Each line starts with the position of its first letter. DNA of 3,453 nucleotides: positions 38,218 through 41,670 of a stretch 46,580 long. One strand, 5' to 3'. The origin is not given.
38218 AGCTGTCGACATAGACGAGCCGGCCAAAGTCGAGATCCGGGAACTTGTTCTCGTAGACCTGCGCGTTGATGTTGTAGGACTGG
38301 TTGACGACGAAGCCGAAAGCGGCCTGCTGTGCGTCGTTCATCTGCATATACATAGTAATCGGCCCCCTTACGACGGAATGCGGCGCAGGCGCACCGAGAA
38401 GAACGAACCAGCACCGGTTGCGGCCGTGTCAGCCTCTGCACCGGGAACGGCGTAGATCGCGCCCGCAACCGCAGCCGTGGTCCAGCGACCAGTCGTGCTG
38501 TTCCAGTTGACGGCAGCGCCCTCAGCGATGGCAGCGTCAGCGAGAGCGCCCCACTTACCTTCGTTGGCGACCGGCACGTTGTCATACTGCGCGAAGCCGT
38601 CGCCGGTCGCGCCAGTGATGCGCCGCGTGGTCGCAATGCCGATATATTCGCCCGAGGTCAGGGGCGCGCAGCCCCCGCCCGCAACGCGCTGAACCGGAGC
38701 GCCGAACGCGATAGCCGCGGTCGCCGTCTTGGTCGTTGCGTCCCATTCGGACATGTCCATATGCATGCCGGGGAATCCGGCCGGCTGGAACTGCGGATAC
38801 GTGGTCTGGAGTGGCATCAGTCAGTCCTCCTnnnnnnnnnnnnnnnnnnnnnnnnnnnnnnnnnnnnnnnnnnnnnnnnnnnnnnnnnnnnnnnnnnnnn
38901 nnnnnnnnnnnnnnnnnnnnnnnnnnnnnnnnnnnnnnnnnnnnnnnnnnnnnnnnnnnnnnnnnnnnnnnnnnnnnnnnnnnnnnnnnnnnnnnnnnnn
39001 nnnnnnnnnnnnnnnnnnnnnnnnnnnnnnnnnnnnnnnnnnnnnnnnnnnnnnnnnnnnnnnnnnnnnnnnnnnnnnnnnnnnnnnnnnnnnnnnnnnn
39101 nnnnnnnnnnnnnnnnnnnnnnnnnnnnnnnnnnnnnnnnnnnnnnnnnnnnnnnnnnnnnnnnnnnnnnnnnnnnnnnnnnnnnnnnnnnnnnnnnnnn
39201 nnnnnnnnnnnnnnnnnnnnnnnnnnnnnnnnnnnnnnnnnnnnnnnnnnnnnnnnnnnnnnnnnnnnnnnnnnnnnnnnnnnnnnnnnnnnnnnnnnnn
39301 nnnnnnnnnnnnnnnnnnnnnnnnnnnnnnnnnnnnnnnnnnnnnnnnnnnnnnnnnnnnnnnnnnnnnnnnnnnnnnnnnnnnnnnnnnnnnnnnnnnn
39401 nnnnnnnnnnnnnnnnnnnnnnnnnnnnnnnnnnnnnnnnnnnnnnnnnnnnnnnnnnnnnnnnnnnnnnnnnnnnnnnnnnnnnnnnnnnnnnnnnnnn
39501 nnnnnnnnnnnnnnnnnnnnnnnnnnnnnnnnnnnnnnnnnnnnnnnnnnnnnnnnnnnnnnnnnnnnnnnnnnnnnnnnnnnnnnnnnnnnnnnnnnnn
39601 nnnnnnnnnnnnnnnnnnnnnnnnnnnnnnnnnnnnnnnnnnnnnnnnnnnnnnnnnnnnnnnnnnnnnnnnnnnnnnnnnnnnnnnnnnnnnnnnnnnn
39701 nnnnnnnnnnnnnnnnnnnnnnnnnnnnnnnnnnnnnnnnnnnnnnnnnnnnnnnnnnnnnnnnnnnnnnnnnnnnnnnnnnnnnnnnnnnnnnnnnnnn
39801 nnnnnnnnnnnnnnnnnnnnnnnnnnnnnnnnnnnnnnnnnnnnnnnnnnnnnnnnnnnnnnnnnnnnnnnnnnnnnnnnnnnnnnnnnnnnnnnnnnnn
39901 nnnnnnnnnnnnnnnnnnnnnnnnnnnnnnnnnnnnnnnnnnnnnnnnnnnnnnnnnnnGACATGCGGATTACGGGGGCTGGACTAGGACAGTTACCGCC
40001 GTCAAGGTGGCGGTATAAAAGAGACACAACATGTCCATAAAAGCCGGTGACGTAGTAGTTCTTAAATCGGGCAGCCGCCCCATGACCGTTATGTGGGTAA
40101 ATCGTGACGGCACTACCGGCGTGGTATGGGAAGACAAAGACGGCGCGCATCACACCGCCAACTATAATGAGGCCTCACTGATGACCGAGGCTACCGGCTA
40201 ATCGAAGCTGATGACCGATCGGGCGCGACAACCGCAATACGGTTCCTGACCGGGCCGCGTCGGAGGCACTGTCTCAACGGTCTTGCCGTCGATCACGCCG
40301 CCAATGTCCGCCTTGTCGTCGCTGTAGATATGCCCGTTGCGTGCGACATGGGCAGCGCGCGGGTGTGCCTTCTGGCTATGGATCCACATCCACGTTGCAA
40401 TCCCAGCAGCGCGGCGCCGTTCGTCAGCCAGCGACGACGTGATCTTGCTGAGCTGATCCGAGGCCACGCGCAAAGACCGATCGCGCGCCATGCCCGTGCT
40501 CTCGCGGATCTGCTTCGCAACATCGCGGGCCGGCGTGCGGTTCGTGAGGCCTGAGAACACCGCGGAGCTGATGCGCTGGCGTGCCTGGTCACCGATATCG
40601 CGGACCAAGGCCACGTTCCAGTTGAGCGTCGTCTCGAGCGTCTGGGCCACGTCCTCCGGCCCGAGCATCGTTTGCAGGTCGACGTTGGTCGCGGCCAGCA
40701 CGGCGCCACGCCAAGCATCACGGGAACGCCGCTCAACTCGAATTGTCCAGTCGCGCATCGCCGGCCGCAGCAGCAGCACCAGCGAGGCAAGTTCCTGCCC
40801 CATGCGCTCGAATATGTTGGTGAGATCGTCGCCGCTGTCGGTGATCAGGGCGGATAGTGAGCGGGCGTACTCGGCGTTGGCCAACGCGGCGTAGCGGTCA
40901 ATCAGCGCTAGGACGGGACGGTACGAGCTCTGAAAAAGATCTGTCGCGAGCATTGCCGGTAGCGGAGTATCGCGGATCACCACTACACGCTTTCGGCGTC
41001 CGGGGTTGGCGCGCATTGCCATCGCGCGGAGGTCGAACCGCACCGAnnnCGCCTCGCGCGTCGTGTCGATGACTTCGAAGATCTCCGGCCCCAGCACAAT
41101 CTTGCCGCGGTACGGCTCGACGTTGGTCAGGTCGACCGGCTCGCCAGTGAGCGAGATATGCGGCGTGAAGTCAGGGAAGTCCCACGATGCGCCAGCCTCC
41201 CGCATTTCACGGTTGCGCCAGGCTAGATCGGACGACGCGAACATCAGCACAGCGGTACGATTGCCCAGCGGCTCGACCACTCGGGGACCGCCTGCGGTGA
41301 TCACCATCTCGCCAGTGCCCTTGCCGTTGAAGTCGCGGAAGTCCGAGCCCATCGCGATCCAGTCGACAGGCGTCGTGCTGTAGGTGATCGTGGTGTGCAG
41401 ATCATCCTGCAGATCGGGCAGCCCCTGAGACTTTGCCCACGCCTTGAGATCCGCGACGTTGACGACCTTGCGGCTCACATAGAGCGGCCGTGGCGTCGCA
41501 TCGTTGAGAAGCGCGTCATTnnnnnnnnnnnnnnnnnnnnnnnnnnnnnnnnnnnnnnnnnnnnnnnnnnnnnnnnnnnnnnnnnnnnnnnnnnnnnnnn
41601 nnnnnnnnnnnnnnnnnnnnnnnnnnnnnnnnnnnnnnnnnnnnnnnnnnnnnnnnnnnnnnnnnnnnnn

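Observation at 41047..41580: Portal protein carries a C-terminal 2H-phosphoesterase domain (LigT/Acb1-like)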

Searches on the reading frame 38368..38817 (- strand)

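Call 27: search_protein_families(library=pfam, proteins=[window:38368-38817:-], max_evalue=0.001)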
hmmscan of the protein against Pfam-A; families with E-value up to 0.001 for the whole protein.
window:38368-38817:- (149 aa): 1 family
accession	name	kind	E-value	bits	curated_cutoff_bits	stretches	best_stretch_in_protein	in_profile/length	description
PF22758.2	Phage_cement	-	2.1e-21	77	27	1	4-144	2-145/146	Structural cement protein (E217 gp24/Pam3 gp6)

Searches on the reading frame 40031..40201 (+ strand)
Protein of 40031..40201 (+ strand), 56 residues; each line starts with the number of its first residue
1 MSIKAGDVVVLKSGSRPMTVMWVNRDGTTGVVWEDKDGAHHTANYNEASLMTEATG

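Call 74: search_protein_families(library=pfam, proteins=[window:40031-40201:+], max_evalue=0.001)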
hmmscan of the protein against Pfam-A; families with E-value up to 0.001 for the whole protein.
window:40031-40201:+ (56 aa): 1 family
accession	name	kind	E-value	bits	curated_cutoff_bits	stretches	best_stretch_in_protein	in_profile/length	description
PF09926.15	DUF2158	-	5.9e-05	23.2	22.3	1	5-47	2-47/50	Uncharacterized small protein (DUF2158)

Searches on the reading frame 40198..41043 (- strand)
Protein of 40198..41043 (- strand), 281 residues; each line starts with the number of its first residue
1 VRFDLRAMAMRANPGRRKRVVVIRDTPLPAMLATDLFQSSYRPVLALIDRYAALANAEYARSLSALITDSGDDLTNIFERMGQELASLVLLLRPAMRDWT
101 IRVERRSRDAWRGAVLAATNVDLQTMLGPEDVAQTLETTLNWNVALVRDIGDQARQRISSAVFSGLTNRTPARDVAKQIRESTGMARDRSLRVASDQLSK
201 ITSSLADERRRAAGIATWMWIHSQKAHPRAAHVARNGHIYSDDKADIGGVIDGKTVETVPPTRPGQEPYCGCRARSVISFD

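Call 27: search_protein_families(library=pfam, proteins=[window:40198-41043:-], max_evalue=0.001)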
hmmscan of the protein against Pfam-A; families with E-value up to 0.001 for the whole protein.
window:40198-41043:- (281 aa): 1 family
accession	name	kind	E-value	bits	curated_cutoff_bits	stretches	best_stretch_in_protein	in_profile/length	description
PF04233.19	Phage_Mu_F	-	8.7e-08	33.3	29.6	1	157-274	2-111/112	Phage Mu protein F like protein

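Call 55: search_protein_families(library=phrogs, proteins=[window:40198-41043:-], max_evalue=0.00001)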
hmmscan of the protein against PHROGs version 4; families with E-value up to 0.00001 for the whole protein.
window:40198-41043:- (281 aa): 5 families
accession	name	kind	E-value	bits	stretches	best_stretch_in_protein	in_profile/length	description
phrog_324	-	head and packaging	4.9e-35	122.6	1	49-280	91-320/624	head morphogenesis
phrog_4529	-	head and packaging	3.4e-15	57.3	1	130-274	145-284/533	minor head protein and DNA pilot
phrog_595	-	head and packaging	1.2e-12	48.9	1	150-278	182-298/513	head maturation protease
phrog_15127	-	head and packaging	2.4e-11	43.9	1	119-246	93-221/602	head protein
phrog_2468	-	head and packaging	1.7e-08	35.3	1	58-239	42-235/303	head morphogenesis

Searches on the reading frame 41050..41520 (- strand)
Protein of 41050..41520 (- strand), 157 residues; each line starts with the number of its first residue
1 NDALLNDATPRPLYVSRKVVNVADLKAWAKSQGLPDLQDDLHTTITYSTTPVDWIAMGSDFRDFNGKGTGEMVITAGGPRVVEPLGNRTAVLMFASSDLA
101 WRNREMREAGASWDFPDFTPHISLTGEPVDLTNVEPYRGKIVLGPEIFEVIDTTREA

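Call 23: find_homologous_proteins(query=window:41050-41520:-, max_evalue=0.001)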
Query window:41050-41520:- (157 aa): 31 proteins with E <= 0.001 among 56 candidates.
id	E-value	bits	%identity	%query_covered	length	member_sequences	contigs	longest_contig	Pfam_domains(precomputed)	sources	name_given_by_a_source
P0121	3.3e-53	198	61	92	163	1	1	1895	PF23474.2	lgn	-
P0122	3.2e-52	195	61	94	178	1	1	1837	PF23474.2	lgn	-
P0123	1.5e-51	193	59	93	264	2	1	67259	PF06381.17,PF23474.2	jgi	-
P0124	1.7e-50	189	62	92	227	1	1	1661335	PF23474.2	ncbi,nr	ncbi:hypothetical protein J2X35_001629 [Mesorhizobium sp. BE184]|nr:hypothetical protein [Mesorhizob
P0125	1.1e-48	183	58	95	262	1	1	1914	PF23474.2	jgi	jgi:hypothetical protein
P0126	4.6e-48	181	57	92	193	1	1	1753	PF23474.2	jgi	-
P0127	2.6e-47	179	59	94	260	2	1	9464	PF06381.17,PF23474.2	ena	-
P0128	4.4e-44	168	55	94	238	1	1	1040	PF23474.2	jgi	jgi:hypothetical protein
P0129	3.0e-42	162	54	94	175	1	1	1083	PF23474.2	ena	-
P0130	2.5e-41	159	57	91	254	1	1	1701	PF04860.18,PF23474.2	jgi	jgi:hypothetical protein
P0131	1.5e-40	157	54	92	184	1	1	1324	PF23474.2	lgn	-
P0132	3.4e-40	156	74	68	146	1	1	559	PF23474.2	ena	-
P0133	3.5e-40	156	54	91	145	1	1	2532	PF23474.2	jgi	jgi:hypothetical protein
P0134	1.7e-39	153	52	97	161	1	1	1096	PF23474.2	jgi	jgi:hypothetical protein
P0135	1.3e-38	151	53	95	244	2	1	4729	PF23474.2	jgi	jgi:hypothetical protein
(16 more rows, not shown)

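Call 40: search_dna_similar(query=window:41050-41520:-, collection=phages, mode=protein, max_rows=60, max_evalue=0.001, rows=spread)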
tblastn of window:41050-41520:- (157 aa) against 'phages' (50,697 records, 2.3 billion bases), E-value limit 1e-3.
Records with a match: 303; places in all: 303; records where one place covers at least 80% of the query: 40.
Best place of each record, by identity: <60% 303.
By first word of the organism name: Klebsiella 160; Escherichia 33; Rhizobium 17; Pseudomonas 11; Acinetobacter 9; Citrobacter 9; Serratia 7; Cronobacter 5; Synechococcus 4; Erwinia 4; and 23 more.
By host as written in the record: Klebsiella pneumoniae 36; Escherichia coli 24; - 18; Klebsiella pneumoniae MRSN414780 10; Raoultella planticola K59 (synonym: Klebsiella planticola) 7; Citrobacter freundii 7; Acinetobacter johnsonii 6; Klebsiella aerogenes 6; and 107 more.
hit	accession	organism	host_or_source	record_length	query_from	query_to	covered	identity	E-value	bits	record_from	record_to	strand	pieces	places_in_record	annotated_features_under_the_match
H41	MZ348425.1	Pseudomonas phage psageB2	soil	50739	5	151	94%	53.6%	3e-44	160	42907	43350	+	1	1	protein of unknown function DUF1073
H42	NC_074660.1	Pseudomonas phage MR15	-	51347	5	151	94%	53.6%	3e-44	160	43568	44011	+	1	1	hypothetical protein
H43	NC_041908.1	Rhizobium phage RHEph04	Rhizobium etli GR56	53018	6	152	94%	53.3%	4e-43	157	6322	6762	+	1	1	portal protein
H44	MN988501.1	Rhizobium phage RHph_Y3_43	Rhizobium phaseoli Y3_43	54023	6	152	94%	53.3%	4e-43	157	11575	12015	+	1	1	putative portal protein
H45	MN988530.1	Rhizobium phage RHph_N17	Rhizobium phaseoli R630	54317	6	152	94%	50.7%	3e-40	148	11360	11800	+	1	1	putative portal protein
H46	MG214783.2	Sinorhizobium phage HMSP1-Susan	Sinorhizobium meliloti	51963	7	151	92%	46.7%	2e-31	123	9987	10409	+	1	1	putative head protein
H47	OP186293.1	Rhodobacter phage RcXuper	Rhodobacter capsulatus YW1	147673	11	157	94%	34.0%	5e-16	79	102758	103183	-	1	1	hypothetical protein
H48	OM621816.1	Edwardsiella phage vB_EpM_ZHS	Edwardsiella piscicida EIB202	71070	12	146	86%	32.6%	1e-7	56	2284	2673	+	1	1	prohead protease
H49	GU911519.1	Acinetobacter phage Acj61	Acinetobacter johnsonii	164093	35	152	75%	31.1%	1e-5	50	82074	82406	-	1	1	57B: conserved hypothetical protein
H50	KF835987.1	Pectobacterium bacteriophage PM2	-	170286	35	141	68%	33.0%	9e-5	47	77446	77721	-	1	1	hypothetical protein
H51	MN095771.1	Serratia phage Muldoon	Serratia marcescens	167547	38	154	75%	28.9%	1e-6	52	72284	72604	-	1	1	hypothetical protein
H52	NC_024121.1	Serratia phage PS2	Serratia marcescens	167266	38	154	75%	28.9%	4e-6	51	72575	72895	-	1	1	RNA ligase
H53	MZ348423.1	Kosakonia phage 305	Kosakonia cowanii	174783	35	141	68%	31.2%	1e-3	44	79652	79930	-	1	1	hypothetical protein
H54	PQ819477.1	Klebsiella phage kv_tblp8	Klebsiella pneumoniae ATCC BAA-1705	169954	35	141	68%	30.3%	1e-5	50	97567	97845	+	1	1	RNA ligase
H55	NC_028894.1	Escherichia phage vB_EcoM_VR20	Escherichia coli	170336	35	141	68%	30.3%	1e-4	47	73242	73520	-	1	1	RNA ligase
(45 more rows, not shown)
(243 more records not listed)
